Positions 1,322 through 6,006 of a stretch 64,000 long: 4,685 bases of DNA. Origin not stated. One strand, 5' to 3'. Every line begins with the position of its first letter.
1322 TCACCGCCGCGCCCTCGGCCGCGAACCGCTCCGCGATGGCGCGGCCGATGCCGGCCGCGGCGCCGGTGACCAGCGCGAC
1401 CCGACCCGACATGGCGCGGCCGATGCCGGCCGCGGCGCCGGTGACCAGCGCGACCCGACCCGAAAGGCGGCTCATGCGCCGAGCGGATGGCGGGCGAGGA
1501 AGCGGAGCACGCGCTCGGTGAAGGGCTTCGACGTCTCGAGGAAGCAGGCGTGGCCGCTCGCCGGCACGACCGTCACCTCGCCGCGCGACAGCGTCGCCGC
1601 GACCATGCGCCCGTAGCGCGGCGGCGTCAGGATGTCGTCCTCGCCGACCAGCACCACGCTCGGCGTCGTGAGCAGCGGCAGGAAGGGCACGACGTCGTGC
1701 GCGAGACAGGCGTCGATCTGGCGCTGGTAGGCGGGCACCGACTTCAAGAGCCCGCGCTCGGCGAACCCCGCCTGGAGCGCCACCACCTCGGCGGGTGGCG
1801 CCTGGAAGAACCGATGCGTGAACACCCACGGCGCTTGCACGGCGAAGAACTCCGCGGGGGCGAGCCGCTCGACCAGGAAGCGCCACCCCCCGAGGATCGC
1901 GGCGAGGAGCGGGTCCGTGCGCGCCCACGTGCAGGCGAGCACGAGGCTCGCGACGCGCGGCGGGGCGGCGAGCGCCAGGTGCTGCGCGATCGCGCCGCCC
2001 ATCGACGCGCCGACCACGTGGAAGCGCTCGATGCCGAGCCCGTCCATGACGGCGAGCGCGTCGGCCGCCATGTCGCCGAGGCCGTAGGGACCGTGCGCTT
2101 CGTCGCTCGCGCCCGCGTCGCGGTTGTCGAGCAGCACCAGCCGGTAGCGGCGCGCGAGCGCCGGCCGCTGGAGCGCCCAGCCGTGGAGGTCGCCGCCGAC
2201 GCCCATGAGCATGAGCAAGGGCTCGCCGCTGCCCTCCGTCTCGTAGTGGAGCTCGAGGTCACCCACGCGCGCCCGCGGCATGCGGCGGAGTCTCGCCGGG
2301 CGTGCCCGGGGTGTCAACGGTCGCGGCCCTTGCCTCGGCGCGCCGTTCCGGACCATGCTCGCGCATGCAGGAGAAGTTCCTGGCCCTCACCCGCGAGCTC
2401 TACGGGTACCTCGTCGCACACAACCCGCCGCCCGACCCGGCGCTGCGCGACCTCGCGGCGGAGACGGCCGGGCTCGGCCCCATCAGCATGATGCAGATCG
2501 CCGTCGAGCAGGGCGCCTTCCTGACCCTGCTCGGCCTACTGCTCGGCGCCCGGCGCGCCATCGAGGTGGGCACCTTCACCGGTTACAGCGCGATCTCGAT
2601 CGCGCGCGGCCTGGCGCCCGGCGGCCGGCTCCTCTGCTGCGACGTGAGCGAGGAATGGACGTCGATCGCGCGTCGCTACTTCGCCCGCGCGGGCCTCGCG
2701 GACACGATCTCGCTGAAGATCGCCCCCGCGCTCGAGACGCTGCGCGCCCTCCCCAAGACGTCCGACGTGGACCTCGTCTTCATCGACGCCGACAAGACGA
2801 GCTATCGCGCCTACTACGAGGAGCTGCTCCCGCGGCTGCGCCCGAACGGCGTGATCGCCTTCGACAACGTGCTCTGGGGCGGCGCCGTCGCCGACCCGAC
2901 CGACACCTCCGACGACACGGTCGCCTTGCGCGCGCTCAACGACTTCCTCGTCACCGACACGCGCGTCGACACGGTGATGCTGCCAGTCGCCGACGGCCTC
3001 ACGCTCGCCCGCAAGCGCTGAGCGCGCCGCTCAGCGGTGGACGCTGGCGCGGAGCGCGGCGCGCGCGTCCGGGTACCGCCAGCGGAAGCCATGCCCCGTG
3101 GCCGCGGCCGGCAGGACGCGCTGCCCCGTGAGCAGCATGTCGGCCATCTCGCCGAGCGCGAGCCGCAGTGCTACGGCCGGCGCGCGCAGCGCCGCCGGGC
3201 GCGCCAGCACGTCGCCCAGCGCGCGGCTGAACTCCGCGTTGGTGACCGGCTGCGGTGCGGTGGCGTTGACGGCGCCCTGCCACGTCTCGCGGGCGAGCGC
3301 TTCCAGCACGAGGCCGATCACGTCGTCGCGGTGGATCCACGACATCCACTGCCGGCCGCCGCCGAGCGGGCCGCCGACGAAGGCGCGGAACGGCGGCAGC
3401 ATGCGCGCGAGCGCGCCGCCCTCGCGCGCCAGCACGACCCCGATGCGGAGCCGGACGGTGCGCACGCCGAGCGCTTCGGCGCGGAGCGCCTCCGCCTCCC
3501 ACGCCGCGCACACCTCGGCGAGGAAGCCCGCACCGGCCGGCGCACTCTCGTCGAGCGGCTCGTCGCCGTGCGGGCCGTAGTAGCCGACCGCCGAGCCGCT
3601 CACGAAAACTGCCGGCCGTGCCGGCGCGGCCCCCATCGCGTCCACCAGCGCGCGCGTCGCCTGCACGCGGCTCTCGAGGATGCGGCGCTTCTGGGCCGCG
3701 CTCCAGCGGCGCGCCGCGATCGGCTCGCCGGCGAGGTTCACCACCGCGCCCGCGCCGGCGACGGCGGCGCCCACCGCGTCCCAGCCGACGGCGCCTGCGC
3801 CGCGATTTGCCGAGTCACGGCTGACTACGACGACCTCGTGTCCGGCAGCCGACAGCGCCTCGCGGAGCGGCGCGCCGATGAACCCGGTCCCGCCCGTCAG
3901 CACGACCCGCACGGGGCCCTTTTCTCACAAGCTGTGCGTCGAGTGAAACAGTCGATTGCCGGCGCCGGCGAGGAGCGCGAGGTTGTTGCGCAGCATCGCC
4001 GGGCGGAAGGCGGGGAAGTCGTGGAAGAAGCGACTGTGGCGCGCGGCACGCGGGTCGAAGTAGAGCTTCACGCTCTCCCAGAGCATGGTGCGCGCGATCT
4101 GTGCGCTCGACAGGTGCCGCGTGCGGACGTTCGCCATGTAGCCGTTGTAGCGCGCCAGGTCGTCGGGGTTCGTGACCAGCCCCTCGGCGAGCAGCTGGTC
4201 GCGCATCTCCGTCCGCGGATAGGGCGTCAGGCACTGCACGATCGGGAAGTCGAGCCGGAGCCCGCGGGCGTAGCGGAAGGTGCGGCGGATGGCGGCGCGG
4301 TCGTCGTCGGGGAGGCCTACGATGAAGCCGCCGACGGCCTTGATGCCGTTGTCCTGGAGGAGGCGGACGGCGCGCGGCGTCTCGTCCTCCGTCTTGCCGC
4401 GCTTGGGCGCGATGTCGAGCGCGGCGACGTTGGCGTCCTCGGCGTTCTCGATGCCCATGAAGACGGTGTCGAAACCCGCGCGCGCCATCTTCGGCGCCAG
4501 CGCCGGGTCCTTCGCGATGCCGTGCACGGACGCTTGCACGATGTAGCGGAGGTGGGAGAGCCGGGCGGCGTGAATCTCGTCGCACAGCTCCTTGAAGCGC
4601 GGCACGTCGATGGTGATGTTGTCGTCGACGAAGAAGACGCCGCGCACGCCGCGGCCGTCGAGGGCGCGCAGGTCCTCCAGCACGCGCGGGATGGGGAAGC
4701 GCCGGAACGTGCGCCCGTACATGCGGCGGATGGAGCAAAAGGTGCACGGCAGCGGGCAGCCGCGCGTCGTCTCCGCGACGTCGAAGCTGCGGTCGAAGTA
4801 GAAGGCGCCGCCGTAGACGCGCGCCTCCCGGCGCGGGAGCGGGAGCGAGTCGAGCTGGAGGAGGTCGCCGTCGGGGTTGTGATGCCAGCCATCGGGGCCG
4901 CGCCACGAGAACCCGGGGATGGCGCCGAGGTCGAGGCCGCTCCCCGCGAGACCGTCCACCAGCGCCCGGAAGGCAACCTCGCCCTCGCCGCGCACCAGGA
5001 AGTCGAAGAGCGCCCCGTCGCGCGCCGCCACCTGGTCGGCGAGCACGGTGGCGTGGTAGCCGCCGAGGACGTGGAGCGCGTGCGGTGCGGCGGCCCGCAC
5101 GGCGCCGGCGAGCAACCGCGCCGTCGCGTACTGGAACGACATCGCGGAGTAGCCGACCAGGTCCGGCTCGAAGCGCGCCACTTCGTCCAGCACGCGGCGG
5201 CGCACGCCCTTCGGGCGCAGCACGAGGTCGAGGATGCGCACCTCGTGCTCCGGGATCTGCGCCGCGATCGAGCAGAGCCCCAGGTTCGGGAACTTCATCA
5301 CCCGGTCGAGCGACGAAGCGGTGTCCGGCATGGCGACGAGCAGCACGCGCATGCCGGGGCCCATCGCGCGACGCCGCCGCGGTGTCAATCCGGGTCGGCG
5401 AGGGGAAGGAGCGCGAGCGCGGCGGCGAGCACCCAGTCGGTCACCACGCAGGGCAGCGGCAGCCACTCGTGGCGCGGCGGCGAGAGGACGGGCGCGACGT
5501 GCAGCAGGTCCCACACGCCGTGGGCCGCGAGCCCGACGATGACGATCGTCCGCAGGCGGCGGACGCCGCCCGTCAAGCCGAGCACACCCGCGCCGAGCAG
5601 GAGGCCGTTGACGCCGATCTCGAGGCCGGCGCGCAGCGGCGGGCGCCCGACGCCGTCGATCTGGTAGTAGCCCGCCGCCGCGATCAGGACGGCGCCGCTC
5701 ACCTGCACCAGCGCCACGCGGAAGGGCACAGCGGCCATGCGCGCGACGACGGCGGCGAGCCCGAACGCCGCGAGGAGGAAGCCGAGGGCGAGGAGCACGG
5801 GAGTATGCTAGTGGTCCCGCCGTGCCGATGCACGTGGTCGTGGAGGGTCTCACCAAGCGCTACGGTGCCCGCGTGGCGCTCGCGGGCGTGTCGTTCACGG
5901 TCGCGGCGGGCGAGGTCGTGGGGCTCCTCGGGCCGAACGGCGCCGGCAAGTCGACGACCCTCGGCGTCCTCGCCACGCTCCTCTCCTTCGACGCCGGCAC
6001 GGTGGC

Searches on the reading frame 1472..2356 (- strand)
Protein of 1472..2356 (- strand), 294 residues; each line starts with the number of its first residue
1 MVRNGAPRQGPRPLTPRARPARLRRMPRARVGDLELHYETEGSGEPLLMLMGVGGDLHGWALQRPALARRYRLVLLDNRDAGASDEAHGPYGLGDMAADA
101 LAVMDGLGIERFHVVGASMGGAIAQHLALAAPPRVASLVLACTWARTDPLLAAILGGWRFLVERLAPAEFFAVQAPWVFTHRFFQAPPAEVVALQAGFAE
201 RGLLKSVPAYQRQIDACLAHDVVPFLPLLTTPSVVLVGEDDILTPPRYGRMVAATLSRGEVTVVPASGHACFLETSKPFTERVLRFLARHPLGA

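Call 56: search_protein_families(library=pfam, proteins=[window:1472-2356:-], max_evalue=0.0001)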
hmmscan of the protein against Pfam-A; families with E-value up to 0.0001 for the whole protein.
window:1472-2356:- (294 aa): 3 families
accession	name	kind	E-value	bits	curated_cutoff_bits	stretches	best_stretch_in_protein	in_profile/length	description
PF00561.26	Abhydrolase_1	-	1.6e-27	97.2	25.8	1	46-274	2-243/245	alpha/beta hydrolase fold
PF12697.13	Abhydrolase_6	-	3.9e-17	64.1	26.3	1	57-276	4-211/217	Alpha/beta hydrolase family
PF12146.15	Hydrolase_4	-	2.8e-10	40.3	27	1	71-275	32-238/239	Serine aminopeptidase, S33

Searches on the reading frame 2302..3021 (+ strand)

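Call 56: search_protein_families(library=pfam, proteins=[window:2302-3021:+], max_evalue=0.0001)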
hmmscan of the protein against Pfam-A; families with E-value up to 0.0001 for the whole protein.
window:2302-3021:+ (239 aa): 3 families
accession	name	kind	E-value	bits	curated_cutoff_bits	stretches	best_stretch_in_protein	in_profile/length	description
PF01596.23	Methyltransf_3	-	1.2e-54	185.2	22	1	46-238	9-203/204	O-methyltransferase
PF13578.12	Methyltransf_24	-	6.5e-19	69.2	26.3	1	87-190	1-105/105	Methyltransferase domain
PF13649.12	Methyltransf_25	-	7.8e-05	23.7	27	0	87-183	2-97/97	Methyltransferase domain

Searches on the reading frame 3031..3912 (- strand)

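Call 56: search_protein_families(library=pfam, proteins=[window:3031-3912:-], max_evalue=0.0001)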
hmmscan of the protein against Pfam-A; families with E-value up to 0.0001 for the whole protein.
window:3031-3912:- (293 aa): 3 families
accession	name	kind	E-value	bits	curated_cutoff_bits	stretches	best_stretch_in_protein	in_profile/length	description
PF01370.27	Epimerase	-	1.1e-20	74.6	20.9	1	3-208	1-227/240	NAD dependent epimerase/dehydratase family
PF08338.16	DUF1731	-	9e-19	67.4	27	1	244-289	1-46/47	Domain of unknown function (DUF1731)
PF16363.11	GDP_Man_Dehyd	-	4.5e-06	26.8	27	0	5-37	2-34/332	GDP-mannose 4,6 dehydratase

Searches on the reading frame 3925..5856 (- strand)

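Call 56: search_protein_families(library=pfam, proteins=[window:3925-5856:-], max_evalue=0.0001)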
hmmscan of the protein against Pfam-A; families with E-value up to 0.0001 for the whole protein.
window:3925-5856:- (643 aa): 2 families
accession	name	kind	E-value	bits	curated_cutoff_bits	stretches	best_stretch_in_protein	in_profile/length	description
PF04055.27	Radical_SAM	-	5.5e-18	66.1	29.5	1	362-529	2-165/166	Radical SAM superfamily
PF02310.24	B12-binding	-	2e-17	63.6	32.1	1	188-300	11-121/121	B12 binding domain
